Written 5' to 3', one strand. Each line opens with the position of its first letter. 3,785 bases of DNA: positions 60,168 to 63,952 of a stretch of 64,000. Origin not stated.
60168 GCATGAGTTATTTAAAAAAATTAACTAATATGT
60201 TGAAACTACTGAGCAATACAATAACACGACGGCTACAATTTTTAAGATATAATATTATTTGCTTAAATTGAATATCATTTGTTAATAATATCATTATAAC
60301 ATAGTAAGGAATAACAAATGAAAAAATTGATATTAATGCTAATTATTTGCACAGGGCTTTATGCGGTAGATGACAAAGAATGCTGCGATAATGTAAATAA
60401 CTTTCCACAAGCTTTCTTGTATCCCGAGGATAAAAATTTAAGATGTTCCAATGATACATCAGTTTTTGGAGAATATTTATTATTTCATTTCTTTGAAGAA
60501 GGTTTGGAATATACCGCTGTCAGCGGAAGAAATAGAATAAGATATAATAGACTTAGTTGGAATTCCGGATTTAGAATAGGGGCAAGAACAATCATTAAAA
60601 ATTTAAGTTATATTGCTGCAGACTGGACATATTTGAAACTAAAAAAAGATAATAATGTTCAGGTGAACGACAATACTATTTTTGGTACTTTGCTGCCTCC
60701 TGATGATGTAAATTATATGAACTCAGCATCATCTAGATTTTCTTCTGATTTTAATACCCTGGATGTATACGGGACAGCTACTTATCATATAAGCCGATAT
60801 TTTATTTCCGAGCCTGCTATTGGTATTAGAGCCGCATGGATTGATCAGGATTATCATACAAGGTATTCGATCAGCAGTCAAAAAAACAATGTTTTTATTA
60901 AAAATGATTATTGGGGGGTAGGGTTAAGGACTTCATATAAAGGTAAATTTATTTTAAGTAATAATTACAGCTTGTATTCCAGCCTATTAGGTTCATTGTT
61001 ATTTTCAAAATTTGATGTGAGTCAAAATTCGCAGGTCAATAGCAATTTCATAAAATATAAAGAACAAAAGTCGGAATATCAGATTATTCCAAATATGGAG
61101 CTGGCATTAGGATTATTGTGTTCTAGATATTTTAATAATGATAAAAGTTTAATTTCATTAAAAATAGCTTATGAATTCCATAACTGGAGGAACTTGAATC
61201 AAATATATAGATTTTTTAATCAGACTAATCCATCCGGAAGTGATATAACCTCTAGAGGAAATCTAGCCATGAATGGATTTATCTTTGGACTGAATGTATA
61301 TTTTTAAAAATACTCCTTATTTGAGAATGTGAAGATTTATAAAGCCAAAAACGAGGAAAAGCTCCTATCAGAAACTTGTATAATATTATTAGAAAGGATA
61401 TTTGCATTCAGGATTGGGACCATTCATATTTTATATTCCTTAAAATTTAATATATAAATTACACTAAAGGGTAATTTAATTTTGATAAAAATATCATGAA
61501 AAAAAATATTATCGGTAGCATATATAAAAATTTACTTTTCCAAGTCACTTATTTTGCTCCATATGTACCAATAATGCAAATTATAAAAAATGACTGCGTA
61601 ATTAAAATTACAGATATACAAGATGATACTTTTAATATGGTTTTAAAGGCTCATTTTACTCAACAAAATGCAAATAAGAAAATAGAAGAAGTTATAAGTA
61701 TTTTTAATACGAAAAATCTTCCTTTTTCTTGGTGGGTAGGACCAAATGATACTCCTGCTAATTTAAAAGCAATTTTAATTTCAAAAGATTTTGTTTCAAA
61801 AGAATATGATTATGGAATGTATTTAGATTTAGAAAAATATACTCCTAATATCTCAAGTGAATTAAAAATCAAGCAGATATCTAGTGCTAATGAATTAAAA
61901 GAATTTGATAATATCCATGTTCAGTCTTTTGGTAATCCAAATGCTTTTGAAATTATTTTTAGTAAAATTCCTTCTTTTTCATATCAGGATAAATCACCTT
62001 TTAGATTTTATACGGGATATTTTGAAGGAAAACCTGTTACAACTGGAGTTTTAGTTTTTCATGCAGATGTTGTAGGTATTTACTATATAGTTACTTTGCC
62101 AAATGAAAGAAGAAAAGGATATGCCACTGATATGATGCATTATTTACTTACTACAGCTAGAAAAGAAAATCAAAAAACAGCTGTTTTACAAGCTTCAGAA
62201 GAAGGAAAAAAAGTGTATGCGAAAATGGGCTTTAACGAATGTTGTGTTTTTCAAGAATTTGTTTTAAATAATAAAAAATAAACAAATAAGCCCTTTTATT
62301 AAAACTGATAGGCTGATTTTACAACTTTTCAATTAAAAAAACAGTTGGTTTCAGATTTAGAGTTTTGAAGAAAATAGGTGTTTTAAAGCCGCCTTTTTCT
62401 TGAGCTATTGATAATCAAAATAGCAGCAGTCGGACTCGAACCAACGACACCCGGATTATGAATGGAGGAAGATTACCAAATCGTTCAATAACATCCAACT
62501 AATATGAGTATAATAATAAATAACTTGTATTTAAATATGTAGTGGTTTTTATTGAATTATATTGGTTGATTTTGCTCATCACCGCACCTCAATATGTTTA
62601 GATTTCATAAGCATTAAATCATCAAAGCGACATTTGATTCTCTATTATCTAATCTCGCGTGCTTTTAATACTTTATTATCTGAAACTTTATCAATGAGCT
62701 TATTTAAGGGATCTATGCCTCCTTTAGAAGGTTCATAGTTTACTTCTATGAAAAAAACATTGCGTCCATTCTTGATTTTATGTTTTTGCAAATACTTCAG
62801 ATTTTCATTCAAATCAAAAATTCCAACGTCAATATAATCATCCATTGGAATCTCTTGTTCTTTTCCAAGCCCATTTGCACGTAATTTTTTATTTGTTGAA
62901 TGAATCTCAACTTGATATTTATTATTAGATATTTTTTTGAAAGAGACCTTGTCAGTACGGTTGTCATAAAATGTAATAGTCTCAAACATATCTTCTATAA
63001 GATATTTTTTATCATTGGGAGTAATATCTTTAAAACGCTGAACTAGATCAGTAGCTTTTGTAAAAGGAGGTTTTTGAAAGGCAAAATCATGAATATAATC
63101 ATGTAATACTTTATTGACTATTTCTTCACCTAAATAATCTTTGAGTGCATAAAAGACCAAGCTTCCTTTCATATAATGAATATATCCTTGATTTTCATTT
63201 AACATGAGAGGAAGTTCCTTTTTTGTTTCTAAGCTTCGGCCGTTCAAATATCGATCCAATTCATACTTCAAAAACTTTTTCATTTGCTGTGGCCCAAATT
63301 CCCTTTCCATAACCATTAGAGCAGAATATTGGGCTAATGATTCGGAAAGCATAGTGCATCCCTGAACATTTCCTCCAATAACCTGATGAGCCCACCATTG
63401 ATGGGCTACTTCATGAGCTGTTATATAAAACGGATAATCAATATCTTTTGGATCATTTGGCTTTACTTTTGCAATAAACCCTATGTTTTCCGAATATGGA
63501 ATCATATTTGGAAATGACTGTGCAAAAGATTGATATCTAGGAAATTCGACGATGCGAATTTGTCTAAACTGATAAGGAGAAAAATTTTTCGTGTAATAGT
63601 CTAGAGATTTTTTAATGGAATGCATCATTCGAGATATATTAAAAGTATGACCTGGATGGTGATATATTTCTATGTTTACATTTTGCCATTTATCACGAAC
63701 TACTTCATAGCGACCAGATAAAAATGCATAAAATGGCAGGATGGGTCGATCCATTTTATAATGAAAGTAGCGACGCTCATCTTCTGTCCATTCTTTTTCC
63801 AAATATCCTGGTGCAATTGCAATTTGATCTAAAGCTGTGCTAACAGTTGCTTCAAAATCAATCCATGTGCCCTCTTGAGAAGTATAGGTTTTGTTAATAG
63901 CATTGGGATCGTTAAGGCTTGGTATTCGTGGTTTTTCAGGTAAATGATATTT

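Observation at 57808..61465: Perfect 73-bp direct repeat brackets a 3.5-kb surface-protein module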

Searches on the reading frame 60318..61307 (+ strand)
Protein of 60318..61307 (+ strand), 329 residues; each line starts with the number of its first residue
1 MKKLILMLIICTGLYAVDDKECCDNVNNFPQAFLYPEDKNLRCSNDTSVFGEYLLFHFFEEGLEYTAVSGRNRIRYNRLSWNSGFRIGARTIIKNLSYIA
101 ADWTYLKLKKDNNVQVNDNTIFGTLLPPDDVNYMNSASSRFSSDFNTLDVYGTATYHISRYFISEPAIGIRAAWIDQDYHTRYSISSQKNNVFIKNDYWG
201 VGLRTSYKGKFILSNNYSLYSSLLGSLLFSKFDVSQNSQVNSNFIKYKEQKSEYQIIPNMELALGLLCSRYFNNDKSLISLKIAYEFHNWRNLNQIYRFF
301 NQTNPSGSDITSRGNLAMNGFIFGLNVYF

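Call 6: search_protein_families(library=pfam, proteins=[window:60318-61307:+], max_evalue=0.01)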
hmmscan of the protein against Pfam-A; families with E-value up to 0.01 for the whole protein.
window:60318-61307:+ (329 aa): 1 family
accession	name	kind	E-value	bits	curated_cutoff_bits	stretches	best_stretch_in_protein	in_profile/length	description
PF05150.18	Legionella_OMP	-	1.4e-22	80.4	25.4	1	71-327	38-279/281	Legionella pneumophila major outer membrane protein precursor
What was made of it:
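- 60318..61307 (+): MOMP-like outer-membrane porin gene of the Legionella_OMP family, 329 aa, with an N-terminal hydrophobic leader resembling a signal peptide (judged by eye). Pfam PF05150, 80.4 bits against a cut-off of 25.4 (call 6).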

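Call 21: find_homologous_proteins(query=window:60318-61307:+, max_evalue=0.00001)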
Query window:60318-61307:+ (329 aa): 40 proteins with E <= 0.00001 among 1116 candidates.
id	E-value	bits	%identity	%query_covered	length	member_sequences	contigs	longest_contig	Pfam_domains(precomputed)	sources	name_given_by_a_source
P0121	2.3e-219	745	100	100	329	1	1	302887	PF05150.19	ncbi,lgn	-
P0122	5.1e-74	268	41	95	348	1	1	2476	PF05150.19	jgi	-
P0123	1.8e-71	259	41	94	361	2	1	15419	PF05150.19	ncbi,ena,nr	ncbi:MAG: hypothetical protein K940chlam5_01604 [Candidatus Anoxychlamydiales bacterium]|nr:hypothet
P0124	1.8e-70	256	39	95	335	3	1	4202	PF05150.19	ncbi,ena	-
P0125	7.2e-70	254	43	94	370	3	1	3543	PF05150.19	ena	-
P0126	1.5e-69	253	40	99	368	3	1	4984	PF05150.19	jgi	-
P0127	3.9e-69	252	40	94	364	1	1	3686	PF13505.13,PF05150.19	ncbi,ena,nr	ncbi:MAG: hypothetical protein K1000chlam1_01609 [Candidatus Anoxychlamydiales bacterium]|nr:hypothe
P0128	4.5e-69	252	41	100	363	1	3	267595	PF05150.19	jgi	-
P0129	6.9e-69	251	39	99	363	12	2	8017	PF05150.19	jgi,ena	-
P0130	7.9e-69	251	40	94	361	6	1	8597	PF05150.19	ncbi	-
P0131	3.1e-68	249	43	94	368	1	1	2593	PF05150.19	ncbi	-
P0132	5.2e-68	248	38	99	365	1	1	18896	PF05150.19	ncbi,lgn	-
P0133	1.0e-67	247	41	98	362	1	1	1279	PF05150.19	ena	-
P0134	1.6e-67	246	40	100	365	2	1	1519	PF05150.19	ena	-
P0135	7.5e-67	244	40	94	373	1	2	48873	PF05150.19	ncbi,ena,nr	ncbi:MAG: hypothetical protein K1000chlam1_01260 [Candidatus Anoxychlamydiales bacterium]|nr:hypothe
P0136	8.4e-66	241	39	99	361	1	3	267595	PF05150.19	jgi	-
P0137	1.4e-65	240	41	94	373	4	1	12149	PF05150.19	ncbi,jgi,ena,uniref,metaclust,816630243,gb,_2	ncbi:hypothetical protein LCGC14_1610430 [marine sediment metagenome]|uniref:MOMP-like family protei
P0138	1.5e-65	240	39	99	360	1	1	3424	PF05150.19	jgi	jgi:hypothetical protein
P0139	2.7e-65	239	38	99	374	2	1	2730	PF05150.19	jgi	-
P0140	8.4e-65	238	40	94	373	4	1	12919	PF05150.19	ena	-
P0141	5.6e-64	235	39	100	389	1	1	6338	PF05150.19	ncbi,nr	ncbi:MAG: hypothetical protein KR126chlam6_01279 [Candidatus Anoxychlamydiales bacterium]|nr:hypothe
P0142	9.1e-64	234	43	85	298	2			PF05150.19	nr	nr:hypothetical protein [Candidatus Anoxychlamydiales bacterium]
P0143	3.4e-63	232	39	98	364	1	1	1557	PF05150.19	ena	-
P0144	1.7e-62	230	40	99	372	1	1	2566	PF05150.19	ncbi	-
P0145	1.8e-61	227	41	82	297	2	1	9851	PF05150.19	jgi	-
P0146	1.7e-60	223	40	98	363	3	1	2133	PF05150.19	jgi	jgi:hypothetical protein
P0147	2.6e-60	223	38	91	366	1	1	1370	PF05150.19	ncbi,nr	ncbi:MAG: hypothetical protein K1060chlam4_01517, partial [Candidatus Anoxychlamydiales bacterium]|n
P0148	4.5e-57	212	38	94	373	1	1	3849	PF05150.19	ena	-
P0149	4.6e-57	212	41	82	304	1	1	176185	PF05150.19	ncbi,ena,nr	ncbi:MAG: hypothetical protein K940chlam5_00376 [Candidatus Anoxychlamydiales bacterium]|nr:hypothet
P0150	5.8e-55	205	37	100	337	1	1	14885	PF05150.19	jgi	-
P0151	6.1e-50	189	35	100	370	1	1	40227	PF05150.19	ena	-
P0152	2.7e-46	177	34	95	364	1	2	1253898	PF05150.19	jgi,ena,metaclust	metaclust:\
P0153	1.7e-45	174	34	96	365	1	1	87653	PF05150.19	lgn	-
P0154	3.6e-45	173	33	98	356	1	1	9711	PF05150.19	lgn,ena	-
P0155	5.5e-44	169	34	94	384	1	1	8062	PF05150.19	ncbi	-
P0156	6.0e-35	139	32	96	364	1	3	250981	PF05150.19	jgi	jgi:hypothetical protein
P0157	1.1e-31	129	39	52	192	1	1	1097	PF05150.19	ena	-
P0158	1.0e-23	102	37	49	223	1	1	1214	PF05150.19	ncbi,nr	ncbi:MAG: hypothetical protein K1060chlam4_01616, partial [Candidatus Anoxychlamydiales bacterium]|n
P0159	9.1e-11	60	23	89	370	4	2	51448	PF05150.19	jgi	jgi:hypothetical protein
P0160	2.4e-6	45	23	87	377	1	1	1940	PF05150.19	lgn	-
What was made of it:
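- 60318..61307 (+): Best non-self homologues are only 41-43% identical, from Anoxychlamydiales (call 21).
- On Legionella_OMP / chlamydial MOMP-like porins (PF05150): Homologues are all PF05150 (call 21).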

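Call 22: find_encoding_contigs(protein=P0121, flank=10000, max_places=10)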
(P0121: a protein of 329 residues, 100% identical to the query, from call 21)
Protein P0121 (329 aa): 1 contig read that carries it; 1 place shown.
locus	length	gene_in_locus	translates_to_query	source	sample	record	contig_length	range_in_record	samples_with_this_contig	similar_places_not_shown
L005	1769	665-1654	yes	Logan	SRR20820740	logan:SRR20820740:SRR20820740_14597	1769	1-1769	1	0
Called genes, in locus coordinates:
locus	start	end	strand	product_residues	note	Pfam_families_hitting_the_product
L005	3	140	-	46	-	?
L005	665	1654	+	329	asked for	PF05150:Legionella_OMP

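Call 25: find_encoding_contigs(protein=P0164, flank=10000)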
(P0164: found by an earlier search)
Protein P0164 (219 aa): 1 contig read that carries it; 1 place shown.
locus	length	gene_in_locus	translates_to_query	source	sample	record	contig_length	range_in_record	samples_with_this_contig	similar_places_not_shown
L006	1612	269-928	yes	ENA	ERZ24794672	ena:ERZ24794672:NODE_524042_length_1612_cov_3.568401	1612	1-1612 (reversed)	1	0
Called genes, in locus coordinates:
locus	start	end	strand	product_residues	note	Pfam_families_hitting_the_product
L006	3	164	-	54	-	?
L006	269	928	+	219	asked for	PF00132:Hexapep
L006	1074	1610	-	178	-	?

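Call 26: find_encoding_contigs(protein=P0166, flank=10000)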
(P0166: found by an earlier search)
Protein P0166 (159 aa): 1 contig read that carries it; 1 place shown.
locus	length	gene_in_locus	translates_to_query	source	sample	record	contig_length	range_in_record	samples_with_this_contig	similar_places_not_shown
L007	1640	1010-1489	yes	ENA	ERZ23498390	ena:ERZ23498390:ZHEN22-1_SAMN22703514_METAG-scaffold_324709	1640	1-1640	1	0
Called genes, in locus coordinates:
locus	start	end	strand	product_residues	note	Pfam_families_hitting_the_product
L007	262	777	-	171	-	PF08388:GIIM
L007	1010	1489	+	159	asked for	PF00132:Hexapep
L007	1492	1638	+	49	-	?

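Call 34: search_protein_families(library=ncbifam, proteins=[window:60318-61307:+], max_evalue=1)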
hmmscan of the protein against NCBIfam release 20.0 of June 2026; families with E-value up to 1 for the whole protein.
window:60318-61307:+ (329 aa): 1 family
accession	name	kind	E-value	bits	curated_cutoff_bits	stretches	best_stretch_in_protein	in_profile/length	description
NF006592.0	PRK09125.1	equivalog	0.064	12.3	200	1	144-195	30-80/283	DNA ligase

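Call 43: find_encoding_contigs(protein=P0123, flank=8000, max_places=4)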
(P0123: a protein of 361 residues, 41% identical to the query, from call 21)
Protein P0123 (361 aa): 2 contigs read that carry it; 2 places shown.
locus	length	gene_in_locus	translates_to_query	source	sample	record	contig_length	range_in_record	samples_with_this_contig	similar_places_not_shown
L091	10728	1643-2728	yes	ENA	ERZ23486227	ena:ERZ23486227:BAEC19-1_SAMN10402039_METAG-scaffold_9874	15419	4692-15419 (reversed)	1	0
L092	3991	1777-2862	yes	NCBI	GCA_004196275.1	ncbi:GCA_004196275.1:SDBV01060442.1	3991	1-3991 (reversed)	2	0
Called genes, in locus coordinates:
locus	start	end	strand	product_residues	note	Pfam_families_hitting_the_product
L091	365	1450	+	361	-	PF05150:Legionella_OMP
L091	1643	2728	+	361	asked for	PF05150:Legionella_OMP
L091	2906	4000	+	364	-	PF05150:Legionella_OMP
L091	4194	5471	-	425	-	PF03600:CitMHS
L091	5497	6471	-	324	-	PF01380:SIS, PF13580:SIS_2 (weak), PF00571:CBS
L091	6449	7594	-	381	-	PF00364:Biotin_lipoyl, PF02817:E3_binding, PF00198:2-oxoacid_dh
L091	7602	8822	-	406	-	PF00375:SDF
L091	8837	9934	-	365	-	PF02606:LpxK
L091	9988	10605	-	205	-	PF13580:SIS_2, PF01380:SIS (faint)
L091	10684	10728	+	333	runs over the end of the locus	PF01118:Semialdhyde_dh, PF02800:Gp_dh_C (faint), PF02774:Semialdhyde_dhC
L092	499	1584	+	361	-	PF05150:Legionella_OMP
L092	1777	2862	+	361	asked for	PF05150:Legionella_OMP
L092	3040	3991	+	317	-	PF05150:Legionella_OMP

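Call 67: find_encoding_contigs(protein=P0165, flank=2000)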
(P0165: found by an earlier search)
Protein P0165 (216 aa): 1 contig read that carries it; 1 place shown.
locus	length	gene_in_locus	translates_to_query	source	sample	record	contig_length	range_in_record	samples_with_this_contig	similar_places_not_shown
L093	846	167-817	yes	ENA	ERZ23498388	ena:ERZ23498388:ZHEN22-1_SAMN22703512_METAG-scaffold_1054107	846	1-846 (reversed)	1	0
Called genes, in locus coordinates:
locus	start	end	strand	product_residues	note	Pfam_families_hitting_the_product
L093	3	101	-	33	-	?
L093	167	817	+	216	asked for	PF00132:Hexapep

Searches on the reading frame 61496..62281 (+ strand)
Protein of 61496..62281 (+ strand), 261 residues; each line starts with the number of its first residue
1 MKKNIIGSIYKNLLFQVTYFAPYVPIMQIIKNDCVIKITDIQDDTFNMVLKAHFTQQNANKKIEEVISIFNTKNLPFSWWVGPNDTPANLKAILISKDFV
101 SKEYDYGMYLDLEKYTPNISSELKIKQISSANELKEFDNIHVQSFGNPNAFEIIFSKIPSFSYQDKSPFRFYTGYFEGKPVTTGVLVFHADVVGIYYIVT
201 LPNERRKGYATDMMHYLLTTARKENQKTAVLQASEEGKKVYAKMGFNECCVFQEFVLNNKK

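Call 6: search_protein_families(library=pfam, proteins=[window:61496-62281:+], max_evalue=0.01)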
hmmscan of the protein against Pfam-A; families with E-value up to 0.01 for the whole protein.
window:61496-62281:+ (261 aa): 6 families
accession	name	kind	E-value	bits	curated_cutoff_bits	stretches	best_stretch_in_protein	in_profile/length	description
PF13527.13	Acetyltransf_9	-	9.8e-09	35.7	25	1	192-247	72-125/127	Acetyltransferase (GNAT) domain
PF00583.31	Acetyltransf_1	-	1.4e-08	35.4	20.7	1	162-246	23-116/116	Acetyltransferase (GNAT) family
PF13508.13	Acetyltransf_7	-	7.8e-08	33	27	1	170-247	4-83/84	Acetyltransferase (GNAT) domain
PF13673.13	Acetyltransf_10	-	1.3e-06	28.9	23.6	1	184-249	44-110/128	Acetyltransferase (GNAT) domain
PF08445.16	FR47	-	0.00039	20.8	22.1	1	180-249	9-80/86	FR47-like protein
PF17013.11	Acetyltransf_15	-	0.0016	18.3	35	1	36-225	3-105/210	Putative acetyl-transferase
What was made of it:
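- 61496..62281 (+): GNAT acetyltransferase gene, 261 aa, the native divergent neighbour of vat. Pfam Acetyltransf_1/7/9/10 (call 6).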

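Call 8: find_encoding_contigs(protein=window:61496-62281:+, flank=10000, max_places=10)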
Protein window:61496-62281:+ (261 aa): no gene with exactly this product is on record in the collection.

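Call 9: find_related_loci(query=window:61496-62281:+, collection=genome_contigs, flank=10000)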
Query window:61496-62281:+ (261 aa) in genome_contigs; peptide patterns used: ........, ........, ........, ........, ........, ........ (x = any residue, [..] = any of these).
45 stretches matched a pattern; 2 encode a relative of the query (tblastn E <= 1e-3); 2 distinct loci.
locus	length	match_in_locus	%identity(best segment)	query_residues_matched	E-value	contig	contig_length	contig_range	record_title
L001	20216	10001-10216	35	178-249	6e-10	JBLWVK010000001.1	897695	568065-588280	MAG: Kangiella sp. isolate EA12-03 A12.008.metabat.1RE.5K@1, whole genome shotgun sequence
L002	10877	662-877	35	178-249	5e-9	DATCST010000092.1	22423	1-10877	MAG TPA_asm: Kangiella sp. isolate SMAG_U7312 k141_40895, whole genome shotgun sequence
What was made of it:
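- Tried and rejected: It gave only two distant Kangiella hits (call 9).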

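Call 34: search_protein_families(library=ncbifam, proteins=[window:61496-62281:+], max_evalue=1)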
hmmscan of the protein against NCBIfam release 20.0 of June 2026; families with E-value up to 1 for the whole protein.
window:61496-62281:+ (261 aa): 8 families
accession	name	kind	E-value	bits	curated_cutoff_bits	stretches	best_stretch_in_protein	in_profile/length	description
NF002366.0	PRK01346.1-3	equivalog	0.0002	20.1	624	1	183-247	72-131/405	hypothetical protein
NF002367.0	PRK01346.1-4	subfamily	0.00082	18.5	259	1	191-251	76-135/411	hypothetical protein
NF049894.1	CG3035_N_ac_Glu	equivalog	0.005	16.1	280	1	192-248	232-291/300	N-acetylglutamate synthase, CG3035 family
NF007025.1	PRK09491.1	equivalog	0.0067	16.4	173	1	191-254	61-127/145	ribosomal protein S18-alanine N-acetyltransferase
NF002369.0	PRK01346.1-6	equivalog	0.0075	15.3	463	1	200-249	112-159/434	hypothetical protein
TIGR01575.1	rimI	equivalog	0.019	15.1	86.4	1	181-255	44-121/132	ribosomal protein S18-alanine N-acetyltransferase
NF002368.0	PRK01346.1-5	equivalog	0.02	13.7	576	1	192-258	79-143/402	enhanced intracellular survival protein Eis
NF040503.1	resist_ArsN1a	equivalog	0.12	12.1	170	1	202-254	86-141/159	arsinothricin resistance N-acetyltransferase ArsN1 family A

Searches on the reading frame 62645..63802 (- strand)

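Call 6: search_protein_families(library=pfam, proteins=[window:62645-63802:-], max_evalue=0.01)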
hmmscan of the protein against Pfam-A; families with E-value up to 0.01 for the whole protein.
window:62645-63802:- (385 aa): 1 family
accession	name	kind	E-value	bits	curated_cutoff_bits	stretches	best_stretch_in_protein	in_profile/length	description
PF01433.26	Peptidase_M1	-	7.1e-16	58.9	27.7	1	60-259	3-205/218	Peptidase family M1 domain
